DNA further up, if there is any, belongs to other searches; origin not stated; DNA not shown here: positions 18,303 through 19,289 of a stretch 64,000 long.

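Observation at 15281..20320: Cytoplasmic vWA / PP2C phosphatase / Ser-Thr kinase triad (TerY-P-like) flanked by zinc-ribbon membrane proteins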

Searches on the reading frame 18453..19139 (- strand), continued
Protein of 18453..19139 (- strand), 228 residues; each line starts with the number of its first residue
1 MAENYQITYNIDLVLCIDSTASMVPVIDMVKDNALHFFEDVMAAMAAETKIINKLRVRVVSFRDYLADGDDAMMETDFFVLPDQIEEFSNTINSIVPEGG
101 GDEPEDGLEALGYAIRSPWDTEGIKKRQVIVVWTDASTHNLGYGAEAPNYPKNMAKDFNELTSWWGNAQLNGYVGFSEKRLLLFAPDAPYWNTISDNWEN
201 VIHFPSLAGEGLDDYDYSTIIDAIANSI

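Call 51: search_solved_structures(query=A1, max_evalue=1, show_alignments=2)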
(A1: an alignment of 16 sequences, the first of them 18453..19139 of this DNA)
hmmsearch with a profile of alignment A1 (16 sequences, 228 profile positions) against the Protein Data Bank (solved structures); distinct sequences matched with E-value up to 1: 9.
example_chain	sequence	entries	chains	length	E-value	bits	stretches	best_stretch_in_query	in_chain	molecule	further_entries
9ind_B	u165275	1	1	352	0.015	18.1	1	62-139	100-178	Integrin beta-8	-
8vsd_B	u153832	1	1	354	0.015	18.1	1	62-139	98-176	Integrin beta-8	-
8tcf_B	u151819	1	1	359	0.016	18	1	62-139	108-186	Integrin beta-8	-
6om2_B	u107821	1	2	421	0.025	17.4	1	62-139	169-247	Integrin beta-8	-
6om1_B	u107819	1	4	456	0.031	17.1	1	62-139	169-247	Integrin beta-8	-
7y1t_B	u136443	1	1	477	0.035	16.9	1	62-139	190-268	Integrin beta-8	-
6djp_B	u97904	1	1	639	0.066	16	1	62-139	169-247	Integrin beta-8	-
8vs6_B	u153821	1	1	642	0.067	16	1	62-139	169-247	Integrin beta-8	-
6uja_B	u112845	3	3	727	0.077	15.8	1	62-139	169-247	Integrin beta-8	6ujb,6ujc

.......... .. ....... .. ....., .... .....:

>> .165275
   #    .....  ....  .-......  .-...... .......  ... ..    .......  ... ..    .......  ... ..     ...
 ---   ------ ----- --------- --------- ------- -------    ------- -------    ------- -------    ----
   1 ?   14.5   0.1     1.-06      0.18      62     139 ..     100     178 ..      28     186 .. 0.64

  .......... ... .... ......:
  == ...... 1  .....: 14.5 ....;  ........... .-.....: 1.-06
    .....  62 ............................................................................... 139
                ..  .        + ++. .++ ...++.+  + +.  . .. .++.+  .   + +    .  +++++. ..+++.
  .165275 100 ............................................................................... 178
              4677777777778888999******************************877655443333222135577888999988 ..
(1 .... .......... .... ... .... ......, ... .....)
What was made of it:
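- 18453..19139 (-): Stand-alone cytoplasmic vWA domain protein (228 aa), integrin βI-like, with an intact MIDAS. The profile aligns GGGD-x-PE-x-G..AL and TD-x-x-TH with integrin β8 (call 51).
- On Integrin βI-like vWA domains: The HMM alignment to β8 pairs GGGddPEdG with GNIDtPEGG and vvwTDasTH with lvmTDqtSH (call 51).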

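Call 53: search_dna_similar(query=window:18453-19139:-, collection=plasmids, mode=protein, max_evalue=0.01, max_rows=25)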
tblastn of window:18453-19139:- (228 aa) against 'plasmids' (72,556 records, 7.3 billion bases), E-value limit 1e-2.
Records with a match: 2; places in all: 2; records where one place covers at least 80% of the query: 2.
Best place of each record, by identity: <60% 2.
By first word of the organism name: Herpetosiphon 1; Calothrix 1.
By predicted mobility (MOB-suite, as given by PLSDB): non-mobilizable 1; mobilizable 1.
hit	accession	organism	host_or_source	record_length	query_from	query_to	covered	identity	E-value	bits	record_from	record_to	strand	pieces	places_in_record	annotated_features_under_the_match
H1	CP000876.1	Herpetosiphon aurantiacus DSM 785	-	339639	7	228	97%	45.1%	5e-52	187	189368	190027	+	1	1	conserved hypothetical protein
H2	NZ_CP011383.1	Calothrix sp. 336/3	-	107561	6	228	98%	42.7%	1e-39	151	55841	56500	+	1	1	vWA domain-containing protein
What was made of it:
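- On TerY-P triad: tblastn against 72,556 plasmids, which should include ter plasmids, gave only two non-Ter hits at E <= 0.01 (call 53).
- There is no similarity to TerY on ter plasmids (call 53).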

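Call 54: search_dna_similar(query=window:18453-19139:-, collection=phages, mode=protein, max_evalue=0.01, max_rows=25)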
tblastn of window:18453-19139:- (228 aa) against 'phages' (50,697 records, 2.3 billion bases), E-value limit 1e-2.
Records with a match: 1; places in all: 1; records where one place covers at least 80% of the query: 1.
Best place of each record, by identity: <60% 1.
By first word of the organism name: Bacteriophage 1.
By host as written in the record: - 1.
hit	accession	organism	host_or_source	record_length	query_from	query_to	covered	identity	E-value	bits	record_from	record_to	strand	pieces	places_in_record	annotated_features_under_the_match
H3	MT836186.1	Bacteriophage sp.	human fecal samples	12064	4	228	99%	56.4%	1e-70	239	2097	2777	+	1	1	record has no annotation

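Call 55: get_annotated_region(hit=H1, flank=9000)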
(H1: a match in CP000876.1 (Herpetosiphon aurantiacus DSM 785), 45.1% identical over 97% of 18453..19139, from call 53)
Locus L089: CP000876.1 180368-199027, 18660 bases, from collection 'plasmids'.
description: Herpetosiphon aurantiacus DSM 785 plasmid pHAU01, complete sequence
organism: Herpetosiphon aurantiacus DSM 785 (NCBI taxid 316274)
taxonomy: Bacteria; Chloroflexota; Chloroflexia; Herpetosiphonales; Herpetosiphonaceae; Herpetosiphon; Herpetosiphon aurantiacus; Herpetosiphon aurantiacus DSM 785
host: -; source: -; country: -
typing (MOB-suite, as given by PLSDB): non-mobilizable
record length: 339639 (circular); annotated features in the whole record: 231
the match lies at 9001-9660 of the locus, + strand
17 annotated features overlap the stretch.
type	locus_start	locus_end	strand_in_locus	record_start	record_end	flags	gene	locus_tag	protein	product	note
CDS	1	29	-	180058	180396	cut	-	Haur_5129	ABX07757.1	hypothetical protein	-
CDS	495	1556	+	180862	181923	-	-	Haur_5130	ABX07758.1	transposase mutator type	-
CDS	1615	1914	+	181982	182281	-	-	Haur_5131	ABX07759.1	hypothetical protein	-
CDS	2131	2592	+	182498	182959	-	-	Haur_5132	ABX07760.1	hypothetical protein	-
CDS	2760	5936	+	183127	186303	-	-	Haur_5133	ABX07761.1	conserved hypothetical protein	-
CDS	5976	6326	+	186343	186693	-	-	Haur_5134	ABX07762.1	hypothetical protein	-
CDS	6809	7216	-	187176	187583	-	-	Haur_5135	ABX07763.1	hypothetical protein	-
CDS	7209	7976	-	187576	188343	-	-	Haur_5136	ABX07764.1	hypothetical protein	-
CDS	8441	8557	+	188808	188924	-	-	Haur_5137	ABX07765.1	hypothetical protein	-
CDS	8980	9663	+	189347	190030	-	-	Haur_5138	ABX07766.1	conserved hypothetical protein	-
CDS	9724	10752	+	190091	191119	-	-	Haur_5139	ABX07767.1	conserved hypothetical protein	-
CDS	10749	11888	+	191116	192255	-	-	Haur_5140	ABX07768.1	serine/threonine protein kinase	-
CDS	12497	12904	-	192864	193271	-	-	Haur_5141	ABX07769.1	Resolvase domain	-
CDS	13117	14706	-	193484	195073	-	-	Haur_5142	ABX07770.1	Integrin alpha beta-propellor repeat protein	-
CDS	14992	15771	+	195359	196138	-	-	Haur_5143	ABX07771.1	hypothetical protein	-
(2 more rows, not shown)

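Call 56: get_annotated_region(hit=H2, flank=9000)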
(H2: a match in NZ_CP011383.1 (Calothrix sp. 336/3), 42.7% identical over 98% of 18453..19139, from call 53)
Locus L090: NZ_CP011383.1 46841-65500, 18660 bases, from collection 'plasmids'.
description: Calothrix sp. 336/3 plasmid unnamed1
organism: Calothrix sp. 336/3 (NCBI taxid 1337936)
taxonomy: Bacteria; Cyanobacteriota; Cyanophyceae; Nostocales; Calotrichaceae; Calothrix; Calothrix sp. 336/3
host: -; source: -; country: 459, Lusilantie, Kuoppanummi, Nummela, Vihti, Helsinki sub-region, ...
typing (MOB-suite, as given by PLSDB): mobilizable; replicon rep_cluster_1679; relaxase MOBQ
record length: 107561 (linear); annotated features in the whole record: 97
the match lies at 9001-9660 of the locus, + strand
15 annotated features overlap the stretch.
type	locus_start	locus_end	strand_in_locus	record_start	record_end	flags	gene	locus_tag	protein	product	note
CDS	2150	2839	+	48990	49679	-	parA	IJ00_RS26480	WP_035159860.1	ParA family partition ATPase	-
CDS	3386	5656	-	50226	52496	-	-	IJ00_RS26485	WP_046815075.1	type IV secretion system DNA-binding domain-containing protein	-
CDS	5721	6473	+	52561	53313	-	-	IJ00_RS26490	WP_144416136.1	hypothetical protein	-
CDS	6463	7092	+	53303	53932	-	-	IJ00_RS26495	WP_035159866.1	DUF6753 family protein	-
CDS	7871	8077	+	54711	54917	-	-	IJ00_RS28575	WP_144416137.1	hypothetical protein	-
CDS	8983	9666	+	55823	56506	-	-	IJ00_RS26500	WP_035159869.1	vWA domain-containing protein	-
CDS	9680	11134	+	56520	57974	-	-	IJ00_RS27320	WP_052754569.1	protein kinase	GO:0006468 - protein phosphorylation [Evidence IEA]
CDS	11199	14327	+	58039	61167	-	-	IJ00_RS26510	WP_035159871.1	hypothetical protein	-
CDS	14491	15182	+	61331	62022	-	-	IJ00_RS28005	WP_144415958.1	IS1 family transposase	-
CDS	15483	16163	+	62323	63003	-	-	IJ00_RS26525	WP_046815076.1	DNA methyltransferase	-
CDS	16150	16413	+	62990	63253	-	-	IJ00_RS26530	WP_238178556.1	hypothetical protein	-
CDS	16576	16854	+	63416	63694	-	-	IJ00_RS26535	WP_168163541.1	hypothetical protein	-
CDS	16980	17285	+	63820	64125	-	-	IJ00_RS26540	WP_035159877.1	hypothetical protein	-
CDS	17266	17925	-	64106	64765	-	-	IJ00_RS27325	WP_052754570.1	hypothetical protein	-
CDS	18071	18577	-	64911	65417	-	-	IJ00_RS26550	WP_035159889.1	hypothetical protein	-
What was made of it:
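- Relatives sit on Herpetosiphon and Calothrix plasmids next to a resolvase and transposases (calls 55, 56).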

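Call 65: get_annotated_region(hit=H3, flank=10000)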
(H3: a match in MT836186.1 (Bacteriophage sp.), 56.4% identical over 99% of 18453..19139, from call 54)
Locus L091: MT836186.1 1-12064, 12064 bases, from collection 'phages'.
description: UNVERIFIED: Bacteriophage sp. clone scaffold_1625 genomic sequence.
organism: Bacteriophage sp. (NCBI taxid 38018)
taxonomy: Viruses
host: -; source: human fecal samples; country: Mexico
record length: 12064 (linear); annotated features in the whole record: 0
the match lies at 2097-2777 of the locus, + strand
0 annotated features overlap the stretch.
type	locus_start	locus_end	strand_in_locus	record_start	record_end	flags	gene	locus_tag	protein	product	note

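Call 77: search_protein_representatives(alignment_id=A1)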
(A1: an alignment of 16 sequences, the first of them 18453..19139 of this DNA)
Query: 16 sequences, 228 profile positions. Proteins with E-value up to 0.001 (for the whole library): 4663; up to 1e-10: 1330; up to 1e-30: 564. The best 150 are listed.
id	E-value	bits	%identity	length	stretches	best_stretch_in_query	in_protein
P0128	2.5e-105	367.5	-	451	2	3-226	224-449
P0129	2.0e-102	357.9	-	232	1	3-228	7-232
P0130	6.9e-96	336.6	-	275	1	5-228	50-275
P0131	4.9e-94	330.5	-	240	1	6-228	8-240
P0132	9.2e-91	319.8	-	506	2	9-210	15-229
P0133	9.0e-88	310.0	-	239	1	1-228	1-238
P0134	9.8e-85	300.1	-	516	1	4-224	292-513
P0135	1.7e-84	299.3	-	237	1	1-228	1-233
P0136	1.6e-83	296.2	-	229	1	6-228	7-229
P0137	6.5e-81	287.6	-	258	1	66-228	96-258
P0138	1.3e-79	283.3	-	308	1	4-226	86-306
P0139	1.8e-79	282.9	-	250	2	1-149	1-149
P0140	6.6e-79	281.0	-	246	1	2-228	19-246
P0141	1.8e-78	279.6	-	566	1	6-226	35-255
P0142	2.0e-78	279.5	-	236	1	8-226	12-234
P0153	4.5e-71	255.4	-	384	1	7-227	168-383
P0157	9.3e-71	254.4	-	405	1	8-228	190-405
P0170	4.8e-66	238.9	-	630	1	8-227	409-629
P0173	9.4e-66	238.0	-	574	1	8-228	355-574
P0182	4.1e-64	232.6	-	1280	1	8-228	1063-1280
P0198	1.6e-61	224.2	-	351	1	7-228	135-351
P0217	1.5e-58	214.4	-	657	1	7-227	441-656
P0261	3.7e-53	196.8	-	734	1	4-227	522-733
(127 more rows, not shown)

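Call 78: search_protein_families(library=pfam, proteins=[P0134, P0141, P0153, P0157, P0170, P0173, P0182, P0198, P0217, P0261], max_evalue=0.001)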
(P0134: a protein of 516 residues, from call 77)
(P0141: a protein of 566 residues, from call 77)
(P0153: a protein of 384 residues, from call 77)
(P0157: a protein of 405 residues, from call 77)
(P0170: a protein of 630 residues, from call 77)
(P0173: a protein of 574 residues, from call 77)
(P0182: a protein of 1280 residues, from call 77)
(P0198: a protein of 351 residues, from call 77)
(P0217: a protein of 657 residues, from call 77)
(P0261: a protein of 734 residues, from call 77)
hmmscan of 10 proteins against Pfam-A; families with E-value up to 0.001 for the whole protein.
P0134 (516 aa): 2 families
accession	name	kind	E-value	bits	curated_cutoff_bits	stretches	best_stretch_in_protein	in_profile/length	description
PF00092.34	VWA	-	6e-08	33.5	23.8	1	300-428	1-117/174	von Willebrand factor type A domain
PF13519.12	VWA_2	-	1.1e-07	32.9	27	1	301-424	1-106/107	von Willebrand factor type A domain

P0141 (566 aa): 1 family
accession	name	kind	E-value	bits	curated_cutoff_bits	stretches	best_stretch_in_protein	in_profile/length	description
PF13519.12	VWA_2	-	0.00015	22.8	27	1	42-164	1-105/107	von Willebrand factor type A domain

P0153 (384 aa): 6 families
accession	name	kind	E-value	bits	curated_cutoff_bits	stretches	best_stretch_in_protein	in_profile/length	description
PF25106.1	VWA_4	-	6.3e-12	45.8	27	1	245-303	58-110/169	von Willebrand factor A domain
PF13975.11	gag-asp_proteas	-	4.1e-09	37.3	28.2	1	28-107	1-81/92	gag-polyprotein putative aspartyl protease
PF13650.11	Asp_protease_2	-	6.5e-09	36.8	24.3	1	28-107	1-81/90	Aspartyl protease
PF13519.12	VWA_2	-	1.5e-05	26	27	1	174-297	1-106/107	von Willebrand factor type A domain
PF00092.34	VWA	-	0.00011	22.9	23.8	1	173-301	1-117/174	von Willebrand factor type A domain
PF00362.24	Integrin_beta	-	0.00097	19.4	24.8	0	241-301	88-149/248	Integrin beta chain VWA domain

P0157 (405 aa): 3 families
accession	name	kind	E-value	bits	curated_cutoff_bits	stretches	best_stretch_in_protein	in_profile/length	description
PF21941.2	SMEK_N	-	1.6e-36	125.7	27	1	13-147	1-138/140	SMEK domain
PF25106.1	VWA_4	-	4.1e-09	36.7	27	1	195-320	2-106/169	von Willebrand factor A domain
PF13519.12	VWA_2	-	0.00014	22.9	27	1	195-314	1-103/107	von Willebrand factor type A domain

P0170 (630 aa): 3 families
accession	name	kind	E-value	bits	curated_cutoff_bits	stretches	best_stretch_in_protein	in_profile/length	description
PF00069.31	Pkinase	-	1.9e-46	159.1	31.7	1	14-267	2-258/263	Protein kinase domain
PF07714.23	PK_Tyr_Ser-Thr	-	1.6e-29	103.5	23.1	1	15-269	3-257/258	Protein tyrosine and serine/threonine kinase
PF25106.1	VWA_4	-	1.3e-08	35.1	27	1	414-540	2-107/169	von Willebrand factor A domain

P0173 (574 aa): 7 families
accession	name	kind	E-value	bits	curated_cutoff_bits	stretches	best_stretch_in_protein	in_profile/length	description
PF00069.31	Pkinase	-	4.5e-16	59.5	31.7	1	86-286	57-259/263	Protein kinase domain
PF25106.1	VWA_4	-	6.9e-10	39.2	27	1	360-495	2-116/169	von Willebrand factor A domain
PF01636.29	APH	-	0.00011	22.5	23.2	1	130-176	156-198/239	Phosphotransferase enzyme family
PF13519.12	VWA_2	-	0.00013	23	27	1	360-483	1-106/107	von Willebrand factor type A domain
PF00362.24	Integrin_beta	-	0.00014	22.1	24.8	1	355-486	3-148/248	Integrin beta chain VWA domain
PF07714.23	PK_Tyr_Ser-Thr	-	0.00032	20.5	23.1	1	112-283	95-253/258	Protein tyrosine and serine/threonine kinase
PF19974.5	TCAD9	-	0.00073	19.2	40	0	128-175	284-324/429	Ternary complex associated domain 9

P0182 (1280 aa): 1 family
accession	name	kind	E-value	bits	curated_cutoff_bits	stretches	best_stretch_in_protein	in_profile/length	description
PF25106.1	VWA_4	-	1.2e-07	31.9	27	1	1141-1194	59-107/169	von Willebrand factor A domain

P0198 (351 aa): 2 families
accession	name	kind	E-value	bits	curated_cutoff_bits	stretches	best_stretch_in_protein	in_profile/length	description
PF25106.1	VWA_4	-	1.7e-07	31.4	27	1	142-245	3-92/169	von Willebrand factor A domain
PF13519.12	VWA_2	-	3.3e-05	24.9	27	1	141-259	1-103/107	von Willebrand factor type A domain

P0217 (657 aa): 1 family
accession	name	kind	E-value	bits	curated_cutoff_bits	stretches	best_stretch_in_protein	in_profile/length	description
PF25106.1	VWA_4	-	1.9e-05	24.7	27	0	518-575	58-108/169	von Willebrand factor A domain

P0261 (734 aa): 3 families
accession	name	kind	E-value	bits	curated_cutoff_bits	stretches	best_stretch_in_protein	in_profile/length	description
PF13620.12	CarboxypepD_reg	-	1.1e-06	29.3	32.3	0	155-228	2-70/82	Carboxypeptidase regulatory-like domain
PF25106.1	VWA_4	-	2.9e-06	27.4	27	1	531-653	2-106/169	von Willebrand factor A domain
PF13519.12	VWA_2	-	0.00021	22.3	27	1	531-651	1-106/107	von Willebrand factor type A domain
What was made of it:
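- The vWA is fused to an aspartyl protease or to a SMEK_N domain in some relatives (call 78).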

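Call 92: fold_search(model_id=the predicted structure, library=viral)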
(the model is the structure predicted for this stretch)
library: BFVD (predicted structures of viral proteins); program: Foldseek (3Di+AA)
matches with E <= 10: 264; with E <= 0.001: 20
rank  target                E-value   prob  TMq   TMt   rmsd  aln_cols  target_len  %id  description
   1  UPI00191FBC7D         3.2e-08  1.00  0.65  0.57   5.7       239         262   17  (no name look-up for this kind of identifier)
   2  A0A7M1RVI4            3.9e-08  1.00  0.65  0.34   4.4       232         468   16  VWFA domain-containing protein [uncultured phage cr106_1]
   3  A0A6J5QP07            4.1e-08  1.00  0.49  0.13   4.8       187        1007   19  VWFA domain containing protein [uncultured Caudovirales phage]
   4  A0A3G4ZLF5            1.2e-07  1.00  0.56  0.35   6.3       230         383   17  VWFA domain-containing protein [Terrestrivirus sp.]
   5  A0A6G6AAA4            1.8e-07  1.00  0.57  0.15   4.6       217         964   17  VWFa domain-containing protein [Borely moumouvirus]
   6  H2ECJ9                1.8e-06  1.00  0.56  0.22   5.8       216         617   16  Putative ariadne-like ring finger protein [Megavirus courdo7]
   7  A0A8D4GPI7            6.4e-06  1.00  0.50  0.50   6.1       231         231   15  (no name in the UniProt tables at hand)
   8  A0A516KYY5            1.3e-05  1.00  0.51  0.45   5.9       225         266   16  (no name in the UniProt tables at hand)
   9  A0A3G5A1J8            2.0e-05  1.00  0.44  0.24   9.3       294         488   13  VWFA domain-containing protein [Harvfovirus sp.]
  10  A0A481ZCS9            2.4e-05  1.00  0.45  0.31   5.5       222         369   13  von Willebrand factor type A domain protein [Pithovirus LCPAC403]
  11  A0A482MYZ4            3.2e-05  1.00  0.58  0.31   4.5       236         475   12  VWFA domain-containing protein [Escherichia phage vB_EcoM_KWBSE43-6]
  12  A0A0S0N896            3.6e-05  1.00  0.50  0.27   5.8       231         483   13  Virion structural protein [Pseudomonas phage PaMx28]
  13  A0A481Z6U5            1.6e-04  1.00  0.49  0.28   6.0       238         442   12  von willebrand factor type A domain protein [Pithovirus LCPAC302]
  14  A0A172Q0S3            2.0e-04  1.00  0.48  0.47   7.2       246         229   13  Putative von Willebrand A domain protein [Acinetobacter phage vB_AbaM_ME3]
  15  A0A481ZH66            2.2e-04  1.00  0.45  0.25   8.2       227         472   14  von Willebrand factor type A domain protein [Pithovirus LCPAC404]
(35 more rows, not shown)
